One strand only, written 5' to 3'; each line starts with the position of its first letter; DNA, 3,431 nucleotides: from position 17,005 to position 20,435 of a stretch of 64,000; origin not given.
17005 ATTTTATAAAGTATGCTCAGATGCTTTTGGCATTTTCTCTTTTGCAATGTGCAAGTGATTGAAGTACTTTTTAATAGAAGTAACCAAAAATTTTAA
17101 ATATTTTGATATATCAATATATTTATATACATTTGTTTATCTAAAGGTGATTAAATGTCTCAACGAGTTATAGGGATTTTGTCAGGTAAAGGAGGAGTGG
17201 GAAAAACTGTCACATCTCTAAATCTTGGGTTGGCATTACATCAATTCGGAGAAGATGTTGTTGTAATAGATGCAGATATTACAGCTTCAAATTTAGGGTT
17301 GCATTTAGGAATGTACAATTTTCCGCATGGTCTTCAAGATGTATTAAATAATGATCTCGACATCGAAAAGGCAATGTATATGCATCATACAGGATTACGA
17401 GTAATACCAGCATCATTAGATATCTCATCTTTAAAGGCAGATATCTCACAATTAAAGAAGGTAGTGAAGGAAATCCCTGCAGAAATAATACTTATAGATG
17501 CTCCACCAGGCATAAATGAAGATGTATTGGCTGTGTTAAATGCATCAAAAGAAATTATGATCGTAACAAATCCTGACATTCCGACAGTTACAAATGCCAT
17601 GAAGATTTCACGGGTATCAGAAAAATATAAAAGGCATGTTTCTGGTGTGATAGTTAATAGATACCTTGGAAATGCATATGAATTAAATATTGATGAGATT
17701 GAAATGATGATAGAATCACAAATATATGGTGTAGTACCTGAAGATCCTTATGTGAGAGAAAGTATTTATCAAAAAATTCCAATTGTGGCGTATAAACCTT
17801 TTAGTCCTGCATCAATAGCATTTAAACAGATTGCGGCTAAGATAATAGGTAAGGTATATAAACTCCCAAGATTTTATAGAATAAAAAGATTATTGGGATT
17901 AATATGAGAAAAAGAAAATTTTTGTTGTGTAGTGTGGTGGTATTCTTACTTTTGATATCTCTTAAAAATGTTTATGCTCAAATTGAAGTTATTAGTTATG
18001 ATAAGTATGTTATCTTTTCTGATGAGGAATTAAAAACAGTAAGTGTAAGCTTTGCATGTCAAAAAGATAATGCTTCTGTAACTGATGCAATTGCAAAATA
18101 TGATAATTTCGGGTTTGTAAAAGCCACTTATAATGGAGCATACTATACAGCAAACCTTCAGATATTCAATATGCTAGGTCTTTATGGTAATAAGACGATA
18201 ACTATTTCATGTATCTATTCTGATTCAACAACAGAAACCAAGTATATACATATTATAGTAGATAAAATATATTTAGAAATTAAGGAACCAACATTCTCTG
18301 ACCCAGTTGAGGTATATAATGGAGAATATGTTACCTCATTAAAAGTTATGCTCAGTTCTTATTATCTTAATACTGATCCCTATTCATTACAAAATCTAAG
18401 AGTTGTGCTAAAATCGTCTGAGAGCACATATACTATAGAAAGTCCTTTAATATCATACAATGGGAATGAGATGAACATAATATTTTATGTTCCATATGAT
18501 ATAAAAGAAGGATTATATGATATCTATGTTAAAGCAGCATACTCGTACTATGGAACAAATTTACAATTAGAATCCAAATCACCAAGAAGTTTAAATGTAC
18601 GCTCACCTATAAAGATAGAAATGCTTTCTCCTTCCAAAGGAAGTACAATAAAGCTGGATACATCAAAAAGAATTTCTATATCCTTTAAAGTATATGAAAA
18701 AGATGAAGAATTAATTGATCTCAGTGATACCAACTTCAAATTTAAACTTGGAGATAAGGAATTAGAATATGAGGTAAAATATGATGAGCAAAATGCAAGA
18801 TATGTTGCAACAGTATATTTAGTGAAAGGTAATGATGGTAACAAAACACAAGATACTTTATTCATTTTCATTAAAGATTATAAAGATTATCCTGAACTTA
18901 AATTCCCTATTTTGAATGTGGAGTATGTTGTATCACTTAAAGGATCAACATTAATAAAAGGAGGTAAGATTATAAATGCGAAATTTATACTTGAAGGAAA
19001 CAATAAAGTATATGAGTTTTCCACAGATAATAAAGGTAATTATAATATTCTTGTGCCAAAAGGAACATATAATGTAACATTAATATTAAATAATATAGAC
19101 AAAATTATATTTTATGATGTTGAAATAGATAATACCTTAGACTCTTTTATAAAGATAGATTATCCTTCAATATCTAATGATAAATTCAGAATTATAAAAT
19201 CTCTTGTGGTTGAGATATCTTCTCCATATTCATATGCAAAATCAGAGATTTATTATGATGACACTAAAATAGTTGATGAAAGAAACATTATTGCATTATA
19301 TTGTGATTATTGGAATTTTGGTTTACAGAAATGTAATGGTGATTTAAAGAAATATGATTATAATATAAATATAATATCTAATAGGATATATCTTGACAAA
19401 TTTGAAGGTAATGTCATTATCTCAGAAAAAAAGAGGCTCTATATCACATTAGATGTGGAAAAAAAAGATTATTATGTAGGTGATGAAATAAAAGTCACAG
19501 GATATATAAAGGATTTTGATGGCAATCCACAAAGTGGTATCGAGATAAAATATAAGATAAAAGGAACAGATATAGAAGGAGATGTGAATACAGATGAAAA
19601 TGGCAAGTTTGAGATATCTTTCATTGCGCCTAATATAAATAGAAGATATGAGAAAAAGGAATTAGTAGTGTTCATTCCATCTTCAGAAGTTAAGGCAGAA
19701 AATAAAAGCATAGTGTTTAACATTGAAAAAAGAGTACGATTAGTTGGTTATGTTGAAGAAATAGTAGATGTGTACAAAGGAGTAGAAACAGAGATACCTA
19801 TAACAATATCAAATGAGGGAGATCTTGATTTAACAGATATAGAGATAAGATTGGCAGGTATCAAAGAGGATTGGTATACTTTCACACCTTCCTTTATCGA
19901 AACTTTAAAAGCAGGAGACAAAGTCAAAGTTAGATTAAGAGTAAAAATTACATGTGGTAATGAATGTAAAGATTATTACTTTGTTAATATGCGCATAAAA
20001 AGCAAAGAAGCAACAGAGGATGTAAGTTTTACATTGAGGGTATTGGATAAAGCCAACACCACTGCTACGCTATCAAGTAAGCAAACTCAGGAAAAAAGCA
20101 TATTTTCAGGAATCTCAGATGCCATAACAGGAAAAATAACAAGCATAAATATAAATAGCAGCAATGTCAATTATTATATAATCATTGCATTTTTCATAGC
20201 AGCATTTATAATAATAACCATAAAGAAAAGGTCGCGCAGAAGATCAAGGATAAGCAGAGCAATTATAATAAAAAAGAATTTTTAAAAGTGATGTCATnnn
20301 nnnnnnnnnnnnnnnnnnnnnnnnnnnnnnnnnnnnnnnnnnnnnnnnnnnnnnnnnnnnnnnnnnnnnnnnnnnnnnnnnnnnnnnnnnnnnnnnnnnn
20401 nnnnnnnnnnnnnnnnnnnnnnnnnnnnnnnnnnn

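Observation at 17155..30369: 13-kb same-strand cell-surface locus led by a MinD-like ATPase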

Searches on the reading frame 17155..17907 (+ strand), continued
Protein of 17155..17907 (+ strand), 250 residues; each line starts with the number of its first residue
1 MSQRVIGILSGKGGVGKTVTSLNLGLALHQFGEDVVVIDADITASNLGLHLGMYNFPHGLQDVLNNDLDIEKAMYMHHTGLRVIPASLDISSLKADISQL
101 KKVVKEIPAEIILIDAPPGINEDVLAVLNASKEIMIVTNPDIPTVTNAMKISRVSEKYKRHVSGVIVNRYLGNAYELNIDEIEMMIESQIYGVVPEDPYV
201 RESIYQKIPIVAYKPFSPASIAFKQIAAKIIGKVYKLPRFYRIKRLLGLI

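Call 48: find_encoding_contigs(protein=P0008, flank=10000, max_places=1)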
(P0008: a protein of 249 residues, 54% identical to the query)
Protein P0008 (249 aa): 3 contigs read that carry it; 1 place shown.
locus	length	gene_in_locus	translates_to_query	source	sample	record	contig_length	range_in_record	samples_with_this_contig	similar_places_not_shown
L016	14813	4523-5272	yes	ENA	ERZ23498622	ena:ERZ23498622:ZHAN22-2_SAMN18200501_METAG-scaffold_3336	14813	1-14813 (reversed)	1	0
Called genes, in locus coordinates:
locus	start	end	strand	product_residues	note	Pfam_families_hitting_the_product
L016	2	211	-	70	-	?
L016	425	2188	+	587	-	-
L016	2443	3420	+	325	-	-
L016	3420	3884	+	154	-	PF22073:Cep192_D4 (weak), PF22544:HYDIN_VesB_CFA65-like_Ig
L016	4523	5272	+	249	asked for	PF00142:Fer4_NifH (faint), PF01656:CbiA, PF06564:CBP_BcsQ (weak), PF10609:ParA, PF13614:AAA_31, PF10609:ParA (weak)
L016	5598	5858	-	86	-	-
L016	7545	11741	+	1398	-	PF13620:CarboxypepD_reg (weak)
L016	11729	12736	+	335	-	-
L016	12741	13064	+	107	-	-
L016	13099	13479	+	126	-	-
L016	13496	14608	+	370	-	PF25011:VSR_TRX (weak)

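Call 97: find_encoding_contigs(protein=P0018, flank=8000, max_places=1)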
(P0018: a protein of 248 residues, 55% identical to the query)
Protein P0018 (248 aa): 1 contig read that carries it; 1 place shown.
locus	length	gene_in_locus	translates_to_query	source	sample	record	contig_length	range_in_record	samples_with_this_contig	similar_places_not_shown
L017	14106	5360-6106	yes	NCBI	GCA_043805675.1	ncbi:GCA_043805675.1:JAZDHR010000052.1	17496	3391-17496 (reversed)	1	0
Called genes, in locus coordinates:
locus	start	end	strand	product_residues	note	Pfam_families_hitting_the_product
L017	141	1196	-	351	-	-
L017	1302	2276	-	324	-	-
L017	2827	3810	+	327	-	-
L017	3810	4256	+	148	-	PF15780:ASH (faint), PF22073:Cep192_D4 (weak), PF22544:HYDIN_VesB_CFA65-like_Ig (weak), PF12371:TMEM131_like_N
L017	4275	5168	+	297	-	-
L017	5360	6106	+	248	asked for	PF00142:Fer4_NifH (faint), PF01656:CbiA, PF02374:ArsA_ATPase (faint), PF06564:CBP_BcsQ (weak), PF09140:MipZ (weak), PF10609:ParA, PF13614:AAA_31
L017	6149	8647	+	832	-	PF13620:CarboxypepD_reg (faint), PF10633:NPCBM_assoc (faint)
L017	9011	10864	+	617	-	PF01850:PIN (weak)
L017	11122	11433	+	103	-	-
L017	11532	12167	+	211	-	-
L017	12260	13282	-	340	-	PF01022:HTH_5 (faint), PF01047:MarR (faint), PF08279:HTH_11 (faint), PF12840:HTH_20 (faint), PF13404:HTH_AsnC-type, PF13412:HTH_24, PF13404:HTH_AsnC-type (weak), PF13412:HTH_24, +3 more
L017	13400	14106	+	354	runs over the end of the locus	-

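Call 98: find_encoding_contigs(protein=P0039, flank=8000, max_places=1)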
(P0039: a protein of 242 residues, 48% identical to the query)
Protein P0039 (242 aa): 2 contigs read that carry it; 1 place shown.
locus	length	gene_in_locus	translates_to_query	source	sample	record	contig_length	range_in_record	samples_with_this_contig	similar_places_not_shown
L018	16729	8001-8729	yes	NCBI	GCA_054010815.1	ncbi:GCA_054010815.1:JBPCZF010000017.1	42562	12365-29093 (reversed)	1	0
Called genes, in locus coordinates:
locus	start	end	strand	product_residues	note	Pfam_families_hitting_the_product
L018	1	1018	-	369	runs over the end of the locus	-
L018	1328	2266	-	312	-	-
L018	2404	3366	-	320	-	-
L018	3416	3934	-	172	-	-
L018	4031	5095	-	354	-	-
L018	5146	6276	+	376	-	-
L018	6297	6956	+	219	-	-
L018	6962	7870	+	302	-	-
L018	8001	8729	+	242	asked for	PF00142:Fer4_NifH (faint), PF01656:CbiA, PF02374:ArsA_ATPase (weak), PF06564:CBP_BcsQ, PF10609:ParA, PF13614:AAA_31, PF13500:AAA_26 (weak), PF10609:ParA (weak)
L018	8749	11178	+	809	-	PF13620:CarboxypepD_reg (faint)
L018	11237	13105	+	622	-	PF01702:TGT, PF14810:TGT_C2, PF01472:PUA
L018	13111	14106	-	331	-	PF07584:BatA (weak), PF00092:VWA, PF13519:VWA_2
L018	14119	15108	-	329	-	PF05762:VWA_CoxE (faint), PF01882:DUF58, PF13519:VWA_2 (weak)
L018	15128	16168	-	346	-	PF20030:bpMoxR, PF07726:AAA_3, PF07728:AAA_5, PF17863:AAA_lid_2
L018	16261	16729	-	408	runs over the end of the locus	-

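Call 99: find_encoding_contigs(protein=P0114, flank=8000, max_places=1)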
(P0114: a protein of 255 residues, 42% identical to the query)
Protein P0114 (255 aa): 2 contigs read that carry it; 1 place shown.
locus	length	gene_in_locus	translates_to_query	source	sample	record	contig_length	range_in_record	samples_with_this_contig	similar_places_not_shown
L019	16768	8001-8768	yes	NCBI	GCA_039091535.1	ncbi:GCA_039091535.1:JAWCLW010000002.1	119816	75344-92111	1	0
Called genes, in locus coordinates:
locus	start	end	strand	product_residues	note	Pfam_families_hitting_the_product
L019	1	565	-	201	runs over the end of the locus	PF00687:Ribosomal_L1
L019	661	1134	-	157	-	-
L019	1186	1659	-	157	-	PF03946:Ribosomal_L11_N, PF00298:Ribosomal_L11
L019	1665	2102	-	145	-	PF03439:Spt5-NGN, PF00467:KOW (weak)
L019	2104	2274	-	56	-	PF00584:SecE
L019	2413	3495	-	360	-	PF00091:Tubulin, PF12327:FtsZ_C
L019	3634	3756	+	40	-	-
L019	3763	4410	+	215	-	PF00254:FKBP_C, PF22199:FKBP26_IF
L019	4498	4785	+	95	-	-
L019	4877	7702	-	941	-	PF00133:tRNA-synt_1, PF09334:tRNA-synt_1g, PF13603:tRNA-synt_1_2, PF09334:tRNA-synt_1g, PF01406:tRNA-synt_1e (weak), PF08264:Anticodon_1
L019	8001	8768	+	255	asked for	PF01656:CbiA, PF02374:ArsA_ATPase (weak), PF06564:CBP_BcsQ, PF10609:ParA, PF13614:AAA_31, PF00142:Fer4_NifH, PF13500:AAA_26 (weak)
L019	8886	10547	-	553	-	PF03483:B3_4, PF03484:B5, PF17759:tRNA_synthFbeta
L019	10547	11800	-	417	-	PF01409:tRNA-synt_2d, PF00152:tRNA-synt_2 (faint)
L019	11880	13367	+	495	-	PF00587:tRNA-synt_2b, PF03129:HGTP_anticodon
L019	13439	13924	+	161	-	-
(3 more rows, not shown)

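Call 103: list_cluster_members(proteins=[window:17155-17907:+, window:17904-20285:+, window:25119-25799:+, window:20298-23696:+, window:29353-30369:+])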
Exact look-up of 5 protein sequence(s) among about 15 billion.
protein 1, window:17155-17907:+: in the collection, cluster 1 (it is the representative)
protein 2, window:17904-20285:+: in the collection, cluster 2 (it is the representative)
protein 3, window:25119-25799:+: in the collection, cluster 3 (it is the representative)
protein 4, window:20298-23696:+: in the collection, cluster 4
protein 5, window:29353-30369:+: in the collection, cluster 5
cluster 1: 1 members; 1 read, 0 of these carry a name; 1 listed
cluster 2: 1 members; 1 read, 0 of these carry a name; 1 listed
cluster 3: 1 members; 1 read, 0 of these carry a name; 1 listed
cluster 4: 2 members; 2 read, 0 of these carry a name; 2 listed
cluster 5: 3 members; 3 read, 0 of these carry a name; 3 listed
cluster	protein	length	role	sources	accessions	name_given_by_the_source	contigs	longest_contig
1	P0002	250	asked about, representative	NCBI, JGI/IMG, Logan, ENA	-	-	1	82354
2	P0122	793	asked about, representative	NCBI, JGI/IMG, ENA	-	-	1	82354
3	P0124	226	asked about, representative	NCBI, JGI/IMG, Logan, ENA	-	-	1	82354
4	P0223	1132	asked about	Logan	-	-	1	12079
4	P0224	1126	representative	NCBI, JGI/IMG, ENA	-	-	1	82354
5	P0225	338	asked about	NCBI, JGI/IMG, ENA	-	-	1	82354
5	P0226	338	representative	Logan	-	-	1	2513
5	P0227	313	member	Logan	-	-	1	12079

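Call 108: search_protein_families(library=pfam, proteins=[L012:7505-8491:+, L012:8943-9815:+, L017:4275-5168:+, L018:5146-6276:+], max_evalue=10)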
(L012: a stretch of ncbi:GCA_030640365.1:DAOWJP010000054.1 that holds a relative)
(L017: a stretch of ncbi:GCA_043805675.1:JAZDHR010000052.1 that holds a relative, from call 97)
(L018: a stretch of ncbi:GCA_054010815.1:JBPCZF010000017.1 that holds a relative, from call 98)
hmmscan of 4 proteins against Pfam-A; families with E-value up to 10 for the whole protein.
L012:7505-8491:+ (328 aa): 2 families
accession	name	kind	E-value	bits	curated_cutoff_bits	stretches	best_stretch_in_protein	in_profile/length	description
PF12477.13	TraW_N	-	0.11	13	22.7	1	14-31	4-21/30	Sex factor F TraW protein N terminal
PF03974.18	Ecotin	-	0.14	12.6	22.2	1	110-145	82-117/122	Ecotin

L012:8943-9815:+ (290 aa): 5 families
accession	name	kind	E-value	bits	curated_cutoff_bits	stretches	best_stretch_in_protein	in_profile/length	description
PF09125.15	COX2-transmemb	-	0.41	10.9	25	1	25-40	18-33/38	Cytochrome C oxidase subunit II, transmembrane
PF05545.16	FixQ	-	0.46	10.9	29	1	265-289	12-37/49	Cbb3-type cytochrome oxidase component FixQ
PF06480.20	FtsH_ext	-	0.8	10.4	25.5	1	263-283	1-21/103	FtsH Extracellular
PF03929.21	PepSY_TM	-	1.9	8.7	28.8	1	18-41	3-26/295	PepSY-associated TM region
PF14055.11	NVEALA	-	2.7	8.2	27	1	265-287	6-28/62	NVEALA protein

L017:4275-5168:+ (297 aa): 3 families
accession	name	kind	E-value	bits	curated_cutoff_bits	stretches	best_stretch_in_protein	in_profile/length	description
PF22565.1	mSLOG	-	0.02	15.5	27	1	193-251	44-101/105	Minimal SLOG domain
PF03531.20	SSrecog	-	0.23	11.9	22.2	1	130-173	9-53/69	Structure-specific recognition protein (SSRP1)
PF12669.12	FeoB_associated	-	8.5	7.2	27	1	250-277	2-27/44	FeoB-associated Cys-rich membrane protein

L018:5146-6276:+ (376 aa): 0 families

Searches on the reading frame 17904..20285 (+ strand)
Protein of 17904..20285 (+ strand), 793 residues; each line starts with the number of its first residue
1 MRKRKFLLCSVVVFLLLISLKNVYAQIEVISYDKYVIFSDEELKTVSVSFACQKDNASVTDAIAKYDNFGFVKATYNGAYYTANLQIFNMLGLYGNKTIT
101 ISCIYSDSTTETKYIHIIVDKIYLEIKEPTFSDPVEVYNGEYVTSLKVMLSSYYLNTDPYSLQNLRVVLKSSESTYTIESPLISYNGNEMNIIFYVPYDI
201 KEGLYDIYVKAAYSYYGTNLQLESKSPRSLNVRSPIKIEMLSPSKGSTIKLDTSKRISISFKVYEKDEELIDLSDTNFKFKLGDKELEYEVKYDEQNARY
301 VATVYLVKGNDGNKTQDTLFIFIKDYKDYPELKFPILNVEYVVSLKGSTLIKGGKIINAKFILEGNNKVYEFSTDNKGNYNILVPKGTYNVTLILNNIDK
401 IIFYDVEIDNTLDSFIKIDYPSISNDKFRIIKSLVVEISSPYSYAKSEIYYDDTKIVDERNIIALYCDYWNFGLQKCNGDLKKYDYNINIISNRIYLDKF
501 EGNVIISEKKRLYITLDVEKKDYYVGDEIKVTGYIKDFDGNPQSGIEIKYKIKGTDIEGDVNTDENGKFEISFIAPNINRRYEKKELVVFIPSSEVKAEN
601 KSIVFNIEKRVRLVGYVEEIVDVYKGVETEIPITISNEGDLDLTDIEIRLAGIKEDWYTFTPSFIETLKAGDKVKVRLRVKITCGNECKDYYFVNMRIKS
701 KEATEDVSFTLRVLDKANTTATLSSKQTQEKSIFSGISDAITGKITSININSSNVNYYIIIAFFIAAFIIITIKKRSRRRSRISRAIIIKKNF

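Call 4: search_protein_families(library=pfam, proteins=[window:17904-20285:+], max_evalue=0.1)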
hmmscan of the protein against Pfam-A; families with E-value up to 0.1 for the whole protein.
window:17904-20285:+ (793 aa): 7 families
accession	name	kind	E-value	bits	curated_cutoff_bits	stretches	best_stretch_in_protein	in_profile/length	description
PF13620.12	CarboxypepD_reg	-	1.2e-08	35.6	32.3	2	531-576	2-47/82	Carboxypeptidase regulatory-like domain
PF10633.15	NPCBM_assoc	-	0.0008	20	24.4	1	625-690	3-68/78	NPCBM-associated, NEW3 domain of alpha-galactosidase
PF13567.11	DUF4131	-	0.0039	17.3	31.6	0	500-539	94-134/165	Domain of unknown function (DUF4131)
PF02369.22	Big_1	-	0.0041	17.6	34.9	1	527-573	17-66/93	Bacterial Ig-like domain (group 1)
PF13715.12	CarbopepD_reg_2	-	0.018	15.5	32.2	0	356-392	14-49/88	CarboxypepD_reg-like domain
PF20598.4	DUF6795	-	0.019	15.7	27.4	1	538-587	7-55/103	Domain of unknown function (DUF6795)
PF08400.16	phage_tail_N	-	0.037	14.5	26.6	0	368-406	37-80/134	Prophage tail fibre N-terminal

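Call 5: search_protein_families(library=ncbifam, proteins=[window:17904-20285:+], max_evalue=0.1)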
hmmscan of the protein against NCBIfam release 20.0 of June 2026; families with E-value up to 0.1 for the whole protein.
window:17904-20285:+ (793 aa): 0 families

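Call 15: search_protein_families(library=phrogs, proteins=[window:17904-20285:+], max_evalue=0.1)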
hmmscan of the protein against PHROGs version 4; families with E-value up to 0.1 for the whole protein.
window:17904-20285:+ (793 aa): 4 families
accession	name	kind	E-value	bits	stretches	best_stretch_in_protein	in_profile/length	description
phrog_15066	-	unknown function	0.039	14.9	0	377-433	18-71/103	-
phrog_26283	-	unknown function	0.046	14.9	0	526-577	17-64/96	-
phrog_33294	-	unknown function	0.062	14.3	0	547-632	24-108/153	-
phrog_2636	-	tail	0.069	13.1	0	370-401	39-70/568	tail fiber protein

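Call 32: find_homologous_proteins(query=window:17904-20285:+, max_evalue=0.00001)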
Query window:17904-20285:+ (793 aa): 2 proteins with E <= 0.00001 among 8000 candidates.
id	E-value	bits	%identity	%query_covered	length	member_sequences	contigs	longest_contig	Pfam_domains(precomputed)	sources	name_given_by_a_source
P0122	0.0e+0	1719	100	100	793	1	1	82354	PF13620.13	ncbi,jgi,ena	-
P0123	1.0e-258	879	52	99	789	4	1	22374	PF13620.13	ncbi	-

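Call 44: search_solved_structures(query=A1, max_evalue=1)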
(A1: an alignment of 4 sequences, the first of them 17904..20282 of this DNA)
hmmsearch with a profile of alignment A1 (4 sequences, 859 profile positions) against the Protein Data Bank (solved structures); distinct sequences matched with E-value up to 1: 5.
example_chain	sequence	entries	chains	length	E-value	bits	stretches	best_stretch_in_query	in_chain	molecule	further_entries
1uwy_A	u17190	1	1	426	0.0093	17.3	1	380-446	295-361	CARBOXYPEPTIDASE M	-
9e7m_Ta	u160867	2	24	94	0.029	15.6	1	381-448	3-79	Tail fiber protein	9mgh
6k3f_A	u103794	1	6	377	0.092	14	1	548-595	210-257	Beta-arrestin-2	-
8j9k_C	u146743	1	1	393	0.096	13.9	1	548-595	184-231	Beta-arrestin-2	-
3mn8_A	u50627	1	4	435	0.12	13.6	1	381-461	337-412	LP15968p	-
